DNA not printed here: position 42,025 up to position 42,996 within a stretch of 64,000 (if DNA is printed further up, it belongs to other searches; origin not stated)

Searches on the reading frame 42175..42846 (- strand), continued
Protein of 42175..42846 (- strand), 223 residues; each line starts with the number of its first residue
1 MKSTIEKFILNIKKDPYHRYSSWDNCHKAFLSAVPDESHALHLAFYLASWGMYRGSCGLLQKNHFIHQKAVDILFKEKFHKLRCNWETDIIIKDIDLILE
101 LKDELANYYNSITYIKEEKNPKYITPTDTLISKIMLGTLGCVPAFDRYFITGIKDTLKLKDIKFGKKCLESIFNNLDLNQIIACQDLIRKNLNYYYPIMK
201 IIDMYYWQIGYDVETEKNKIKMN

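Call 97: search_protein_families(library=padloc, proteins=[L150:3-1598:+, L150:1610-5020:+, L150:5023-6999:+, L150:7001-7687:+, L150:7692-8501:+, L151:4185-5576:+, L151:5573-6997:+, L145:5333-5983:+, L145:2156-5308:+], max_evalue=0.00001)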
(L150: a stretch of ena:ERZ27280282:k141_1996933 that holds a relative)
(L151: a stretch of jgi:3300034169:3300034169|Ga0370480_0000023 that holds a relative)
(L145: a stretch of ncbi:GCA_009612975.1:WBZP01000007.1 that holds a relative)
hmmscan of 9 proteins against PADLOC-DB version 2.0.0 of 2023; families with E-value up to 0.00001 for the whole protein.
L150:3-1598:+ (531 aa): 25 families
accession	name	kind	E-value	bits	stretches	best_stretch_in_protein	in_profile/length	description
PDLC02621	DrmD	-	1.5e-30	104.2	1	8-277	392-651/1040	DrmD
PDLC00659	HmaA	-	6.2e-29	98.5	1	17-254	374-614/1176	SNF2 helicase / DEAD-box helicase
PDLC02623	DrmD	-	1.2e-23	80.9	1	123-295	507-666/1040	DrmD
PDLC02500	BrxHI|BrxHII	-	1.2e-22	78.3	1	101-299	433-619/933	BrxHI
PDLC01075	C3a139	-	1.9e-22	77.5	1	16-297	505-774/948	HKD+Snf2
PDLC02620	DrmD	-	6.9e-19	65.3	1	149-277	485-605/1060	DrmD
PDLC02193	PLD_Helicase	-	7.7e-17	58.7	1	106-312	650-856/905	-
PDLC02625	DrmD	-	2.9e-15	53.9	1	102-254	224-373/792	DrmD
PDLC02619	DrmD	-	4.3e-14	49.6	1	82-272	347-555/872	DrmD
PDLC02572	DrmA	-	6.1e-14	48.9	1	97-255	467-626/1043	DrmA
PDLC02504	BrxHI|BrxHII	-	9.2e-14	48.3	1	144-300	482-629/971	BrxHII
PDLC02840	DpdE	-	8e-13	45.6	1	107-260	523-664/1091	DpdE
PDLC02633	DrmD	-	2e-11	40.6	1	149-265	527-643/839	DrmD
PDLC02632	DrmD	-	9.1e-11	38.9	1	110-265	484-639/662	DrmD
PDLC02634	DrmD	-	1.7e-08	30.7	1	186-254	518-587/900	DrmD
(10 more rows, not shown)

L150:1610-5020:+ (1136 aa): 36 families (the best 25 are shown)
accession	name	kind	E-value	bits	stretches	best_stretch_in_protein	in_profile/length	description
PDLC03601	REase_MTase_IIG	-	8.6e-137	455.6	1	230-1022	230-1054/1110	Type IIG restriction enzyme-methyltransferase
PDLC03596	REase_MTase_IIG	-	2e-134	448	2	445-1027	530-1091/1148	Type IIG restriction enzyme-methyltransferase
PDLC03612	REase_MTase_IIG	-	1.6e-91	306.1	2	646-1071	806-1234/1247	Type IIG restriction enzyme-methyltransferase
PDLC03609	REase_MTase_IIG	-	6.4e-69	230.8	2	643-1025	554-933/1066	Type IIG restriction enzyme-methyltransferase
PDLC03604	REase_MTase_IIG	-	1e-40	137.6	2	630-1098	518-1002/1011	Type IIG restriction enzyme-methyltransferase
PDLC03313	MTase_II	-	4.7e-28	96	1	643-1039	141-534/563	Type II methyltransferase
PDLC03226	MTase_II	-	8.2e-27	92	1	644-1022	124-532/579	Type II methyltransferase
PDLC02521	PglX|PglXI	-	6.9e-26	88.5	1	389-762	247-597/1174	PglX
PDLC03335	MTase_II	-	2.4e-23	80.7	1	640-1023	189-574/607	Type II methyltransferase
PDLC03629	REase_MTase_IIG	-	4.1e-23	79.2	2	642-967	566-907/1182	Type IIG restriction enzyme-methyltransferase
PDLC03250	MTase_II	-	7.1e-21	72.6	1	644-997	338-683/775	Type II methyltransferase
PDLC02643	DrmMI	-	1.2e-19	67.7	1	644-709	866-935/1347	DrmMI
PDLC02525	PglX|PglXI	-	1.5e-18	64.8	2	389-520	231-340/607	PglX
PDLC03248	MTase_II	-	3.9e-17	60.2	1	614-1024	58-476/521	Type II methyltransferase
PDLC02529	PglX|PglXI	-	1.2e-16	57.7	1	645-971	356-695/1189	PglX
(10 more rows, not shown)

L150:5023-6999:+ (658 aa): 2 families
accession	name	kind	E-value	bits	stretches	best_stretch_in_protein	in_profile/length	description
PDLC04135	mad3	-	8.9e-09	33.4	1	3-331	1-313/374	mads_3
PDLC00091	GajA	-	8.3e-06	22.9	0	13-107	9-94/627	AAA ATPase domain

L150:7001-7687:+ (228 aa): 0 families

L150:7692-8501:+ (269 aa): 0 families

L151:4185-5576:+ (463 aa): 5 families
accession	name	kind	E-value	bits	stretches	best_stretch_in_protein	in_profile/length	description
PDLC02415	Aga_REase-PNTD1-PNTD2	-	7.2e-97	322.9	1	4-454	12-421/423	Class I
PDLC02399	Aga_REase-PNTD1-PNTD2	-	1.5e-65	220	1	132-448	165-459/463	Class I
PDLC02398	Aga_REase-PNTD1-PNTD2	-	7.1e-36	122.1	1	152-449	156-421/429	Class I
PDLC02402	Aga_SIR2-PNTD1-PNTD2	-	8.3e-13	45.3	1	218-394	625-796/876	Class I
PDLC02418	Aga_SIR2-Kinase-PNTD1-PNTD2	-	2.9e-11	40.3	1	218-393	503-668/756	Class I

L151:5573-6997:+ (474 aa): 11 families
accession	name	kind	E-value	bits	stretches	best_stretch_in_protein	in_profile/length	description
PDLC02376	pAgo_I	-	1.9e-174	579.1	1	1-474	1-455/455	Class I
PDLC02436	pAgo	-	4.6e-116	386.4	1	6-473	10-459/460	-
PDLC02378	pAgo_I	-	4.3e-78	261.3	2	171-474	186-493/493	Class I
PDLC02392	pAgo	-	4.3e-62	208.1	1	128-474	6-346/346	-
PDLC02377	pAgo_I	-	4.1e-49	165.6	1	5-472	10-455/457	Class I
PDLC02384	pAgo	-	1.5e-45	153.8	1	29-473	600-1029/1030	-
PDLC02420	Aga_SIR2-PNTD1-PNTD2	-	3.9e-33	112.8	1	36-462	587-998/1010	Class I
PDLC02397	pAgo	-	3.7e-14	50.5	1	181-460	310-566/578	-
PDLC02428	PprPIWI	-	1.7e-12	45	1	178-456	395-648/666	-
PDLC02394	pAgo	-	3.5e-08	29.7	1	234-451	874-1092/1121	-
PDLC02385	pAgo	-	6.2e-07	26.6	1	206-467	407-665/674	-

L145:5333-5983:+ (216 aa): 0 families

L145:2156-5308:+ (1050 aa): 1 family
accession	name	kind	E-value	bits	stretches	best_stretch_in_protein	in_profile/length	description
PDLC03654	REase_III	-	7.5e-215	714.1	2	306-1049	375-1128/1154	Type III restriction enzyme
